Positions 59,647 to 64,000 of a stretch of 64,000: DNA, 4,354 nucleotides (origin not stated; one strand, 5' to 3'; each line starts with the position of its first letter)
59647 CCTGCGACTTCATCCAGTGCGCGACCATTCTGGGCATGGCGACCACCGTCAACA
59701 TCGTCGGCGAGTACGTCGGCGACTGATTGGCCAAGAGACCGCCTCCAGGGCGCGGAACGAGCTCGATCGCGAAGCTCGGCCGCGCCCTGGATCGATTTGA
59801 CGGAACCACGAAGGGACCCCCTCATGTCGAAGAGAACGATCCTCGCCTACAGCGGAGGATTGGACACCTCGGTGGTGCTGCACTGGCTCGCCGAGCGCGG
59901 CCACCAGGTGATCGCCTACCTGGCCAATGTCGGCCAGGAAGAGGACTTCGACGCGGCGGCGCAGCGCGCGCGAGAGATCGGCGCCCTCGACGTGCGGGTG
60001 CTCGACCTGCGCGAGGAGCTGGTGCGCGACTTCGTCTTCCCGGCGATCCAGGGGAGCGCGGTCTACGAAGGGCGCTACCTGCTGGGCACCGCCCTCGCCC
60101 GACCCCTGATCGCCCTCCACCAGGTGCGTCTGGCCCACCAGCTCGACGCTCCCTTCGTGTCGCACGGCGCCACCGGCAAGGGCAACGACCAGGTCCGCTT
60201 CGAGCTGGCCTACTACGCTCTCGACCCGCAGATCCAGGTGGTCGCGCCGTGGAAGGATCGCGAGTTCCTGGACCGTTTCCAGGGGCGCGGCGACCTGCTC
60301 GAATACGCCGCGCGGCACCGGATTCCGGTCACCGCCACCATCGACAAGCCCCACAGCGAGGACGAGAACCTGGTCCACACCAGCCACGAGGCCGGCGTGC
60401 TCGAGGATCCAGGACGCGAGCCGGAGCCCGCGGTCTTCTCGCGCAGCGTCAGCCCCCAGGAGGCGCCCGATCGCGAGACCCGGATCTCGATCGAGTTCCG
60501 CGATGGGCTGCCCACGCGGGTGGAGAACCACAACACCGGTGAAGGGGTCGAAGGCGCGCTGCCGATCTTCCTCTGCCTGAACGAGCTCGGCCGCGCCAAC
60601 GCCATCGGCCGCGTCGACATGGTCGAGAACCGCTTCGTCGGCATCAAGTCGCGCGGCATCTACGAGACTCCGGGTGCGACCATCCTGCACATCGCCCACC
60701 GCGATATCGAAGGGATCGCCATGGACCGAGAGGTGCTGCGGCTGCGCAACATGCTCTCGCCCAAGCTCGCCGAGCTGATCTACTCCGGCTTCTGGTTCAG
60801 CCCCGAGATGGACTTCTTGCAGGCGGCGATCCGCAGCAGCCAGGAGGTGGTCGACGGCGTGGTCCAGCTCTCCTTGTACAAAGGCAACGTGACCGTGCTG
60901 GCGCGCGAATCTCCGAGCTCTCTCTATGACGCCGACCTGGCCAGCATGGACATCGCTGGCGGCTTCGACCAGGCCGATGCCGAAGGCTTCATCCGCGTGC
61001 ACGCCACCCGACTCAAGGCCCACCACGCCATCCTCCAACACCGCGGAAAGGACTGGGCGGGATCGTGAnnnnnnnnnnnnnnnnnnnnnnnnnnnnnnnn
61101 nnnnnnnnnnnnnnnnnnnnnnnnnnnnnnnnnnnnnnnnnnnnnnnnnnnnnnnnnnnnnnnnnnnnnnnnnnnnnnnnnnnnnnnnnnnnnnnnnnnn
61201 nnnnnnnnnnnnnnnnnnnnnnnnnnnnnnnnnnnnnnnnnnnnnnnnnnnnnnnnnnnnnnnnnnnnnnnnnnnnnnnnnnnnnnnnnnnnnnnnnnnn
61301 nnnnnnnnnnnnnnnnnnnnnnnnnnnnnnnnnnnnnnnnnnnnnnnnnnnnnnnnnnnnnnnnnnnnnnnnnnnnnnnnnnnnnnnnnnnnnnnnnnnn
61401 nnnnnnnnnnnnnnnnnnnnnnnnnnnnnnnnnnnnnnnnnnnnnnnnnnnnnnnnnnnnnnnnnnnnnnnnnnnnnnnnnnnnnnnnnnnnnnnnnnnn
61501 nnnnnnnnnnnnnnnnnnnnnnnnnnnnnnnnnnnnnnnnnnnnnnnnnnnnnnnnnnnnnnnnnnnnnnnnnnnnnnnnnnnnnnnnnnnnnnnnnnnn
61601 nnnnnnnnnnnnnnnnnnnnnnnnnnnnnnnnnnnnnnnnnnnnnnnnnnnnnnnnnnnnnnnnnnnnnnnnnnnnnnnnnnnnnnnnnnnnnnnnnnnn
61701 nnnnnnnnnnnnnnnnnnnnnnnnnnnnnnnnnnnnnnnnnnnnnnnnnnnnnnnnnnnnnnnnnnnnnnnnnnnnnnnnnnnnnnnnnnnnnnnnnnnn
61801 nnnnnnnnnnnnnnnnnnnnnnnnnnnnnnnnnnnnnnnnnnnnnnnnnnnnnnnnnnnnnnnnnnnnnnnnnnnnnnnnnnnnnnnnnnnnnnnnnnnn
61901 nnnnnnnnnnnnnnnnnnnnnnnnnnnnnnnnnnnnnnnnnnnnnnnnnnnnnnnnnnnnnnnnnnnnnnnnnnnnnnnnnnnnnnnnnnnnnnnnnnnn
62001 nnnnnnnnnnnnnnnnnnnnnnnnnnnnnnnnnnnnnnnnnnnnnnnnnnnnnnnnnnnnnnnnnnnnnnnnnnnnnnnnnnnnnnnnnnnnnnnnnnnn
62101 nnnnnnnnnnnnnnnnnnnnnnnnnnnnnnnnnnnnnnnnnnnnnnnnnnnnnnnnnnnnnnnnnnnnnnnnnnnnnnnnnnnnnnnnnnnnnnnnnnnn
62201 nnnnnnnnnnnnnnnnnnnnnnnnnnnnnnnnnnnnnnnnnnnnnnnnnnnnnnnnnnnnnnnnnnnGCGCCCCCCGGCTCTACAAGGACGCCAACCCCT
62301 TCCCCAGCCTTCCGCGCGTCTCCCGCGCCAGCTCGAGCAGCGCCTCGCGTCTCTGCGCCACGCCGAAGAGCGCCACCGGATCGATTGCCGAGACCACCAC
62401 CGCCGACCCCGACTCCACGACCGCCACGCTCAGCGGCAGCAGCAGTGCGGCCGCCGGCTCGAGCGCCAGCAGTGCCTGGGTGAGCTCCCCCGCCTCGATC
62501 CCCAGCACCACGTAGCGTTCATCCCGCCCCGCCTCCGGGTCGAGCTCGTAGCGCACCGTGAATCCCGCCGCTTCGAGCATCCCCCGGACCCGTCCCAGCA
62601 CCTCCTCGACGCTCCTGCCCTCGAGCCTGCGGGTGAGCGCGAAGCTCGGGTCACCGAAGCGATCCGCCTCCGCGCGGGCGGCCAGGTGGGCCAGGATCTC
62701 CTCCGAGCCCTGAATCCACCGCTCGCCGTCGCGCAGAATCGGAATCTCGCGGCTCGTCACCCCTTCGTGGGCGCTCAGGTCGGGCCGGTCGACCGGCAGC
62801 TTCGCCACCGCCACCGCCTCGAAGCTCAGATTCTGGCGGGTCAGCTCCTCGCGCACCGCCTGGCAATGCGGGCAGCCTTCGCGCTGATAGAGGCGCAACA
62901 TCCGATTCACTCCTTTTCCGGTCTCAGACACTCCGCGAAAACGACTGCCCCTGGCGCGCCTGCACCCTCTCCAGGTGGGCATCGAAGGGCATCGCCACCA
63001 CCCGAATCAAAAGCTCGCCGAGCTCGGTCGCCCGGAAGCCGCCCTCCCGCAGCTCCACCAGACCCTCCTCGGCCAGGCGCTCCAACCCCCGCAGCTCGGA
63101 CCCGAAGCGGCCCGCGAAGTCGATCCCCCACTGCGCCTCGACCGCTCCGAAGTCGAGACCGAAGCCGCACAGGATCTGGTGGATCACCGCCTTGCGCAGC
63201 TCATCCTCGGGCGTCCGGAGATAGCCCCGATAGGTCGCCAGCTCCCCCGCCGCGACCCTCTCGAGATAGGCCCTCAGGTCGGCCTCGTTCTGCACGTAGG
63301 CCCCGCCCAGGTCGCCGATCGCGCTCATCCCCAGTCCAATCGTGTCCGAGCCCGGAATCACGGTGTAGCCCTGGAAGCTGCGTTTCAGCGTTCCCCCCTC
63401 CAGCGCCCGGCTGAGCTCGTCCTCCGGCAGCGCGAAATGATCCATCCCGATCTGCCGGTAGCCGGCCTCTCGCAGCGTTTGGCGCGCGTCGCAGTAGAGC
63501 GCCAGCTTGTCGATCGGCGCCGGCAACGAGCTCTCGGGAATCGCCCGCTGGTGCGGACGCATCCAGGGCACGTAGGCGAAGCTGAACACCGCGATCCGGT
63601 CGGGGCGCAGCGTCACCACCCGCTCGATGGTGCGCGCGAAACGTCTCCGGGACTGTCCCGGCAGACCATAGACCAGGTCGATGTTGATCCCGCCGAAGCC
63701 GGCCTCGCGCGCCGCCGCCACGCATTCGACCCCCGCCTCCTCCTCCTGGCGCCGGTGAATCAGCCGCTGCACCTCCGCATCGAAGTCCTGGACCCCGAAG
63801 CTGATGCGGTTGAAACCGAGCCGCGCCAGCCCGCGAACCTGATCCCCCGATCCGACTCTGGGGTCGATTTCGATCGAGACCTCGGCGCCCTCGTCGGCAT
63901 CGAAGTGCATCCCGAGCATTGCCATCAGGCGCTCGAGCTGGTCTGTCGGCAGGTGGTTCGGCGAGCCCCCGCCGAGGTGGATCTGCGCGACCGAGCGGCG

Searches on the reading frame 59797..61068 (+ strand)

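Call 56: search_protein_families(library=pfam, proteins=[window:59797-61068:+], max_evalue=0.00001)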
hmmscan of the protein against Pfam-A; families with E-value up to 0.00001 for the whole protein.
window:59797-61068:+ (423 aa): 2 families
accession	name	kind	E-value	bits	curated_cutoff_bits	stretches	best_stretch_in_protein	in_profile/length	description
PF20979.2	Arginosuc_syn_C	-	2.1e-73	247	27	1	187-407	2-217/219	Arginosuccinate synthase C-terminal domain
PF00764.25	Arginosuc_synth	-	9.3e-59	198.5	27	1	14-177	2-162/162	Arginosuccinate synthase N-terminal HUP domain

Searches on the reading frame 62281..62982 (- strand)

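Call 56: search_protein_families(library=pfam, proteins=[window:62281-62982:-], max_evalue=0.00001)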
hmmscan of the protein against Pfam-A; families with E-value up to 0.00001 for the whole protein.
window:62281-62982:- (233 aa): 3 families
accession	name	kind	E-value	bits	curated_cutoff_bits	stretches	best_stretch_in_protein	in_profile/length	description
PF13417.12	GST_N_3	-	1.5e-09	38.5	22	1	31-105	1-72/75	Glutathione S-transferase, N-terminal domain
PF00462.30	Glutaredoxin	-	3.9e-06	27.4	22.9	1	31-73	3-45/60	Glutaredoxin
PF03625.19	DUF302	-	8.1e-06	26.1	23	0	151-202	11-63/63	Domain of unknown function DUF302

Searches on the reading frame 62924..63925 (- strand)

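Call 56: search_protein_families(library=pfam, proteins=[window:62924-63925:-], max_evalue=0.00001)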
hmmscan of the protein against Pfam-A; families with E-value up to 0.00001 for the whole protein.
window:62924-63925:- (333 aa): 2 families
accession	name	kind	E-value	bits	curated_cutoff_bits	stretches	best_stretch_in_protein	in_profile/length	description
PF04055.27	Radical_SAM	-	2.7e-12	47.6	29.5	1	11-102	75-165/166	Radical SAM superfamily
PF06969.22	HemN_C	-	1.7e-09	38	24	1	238-305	2-66/67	HemN C-terminal domain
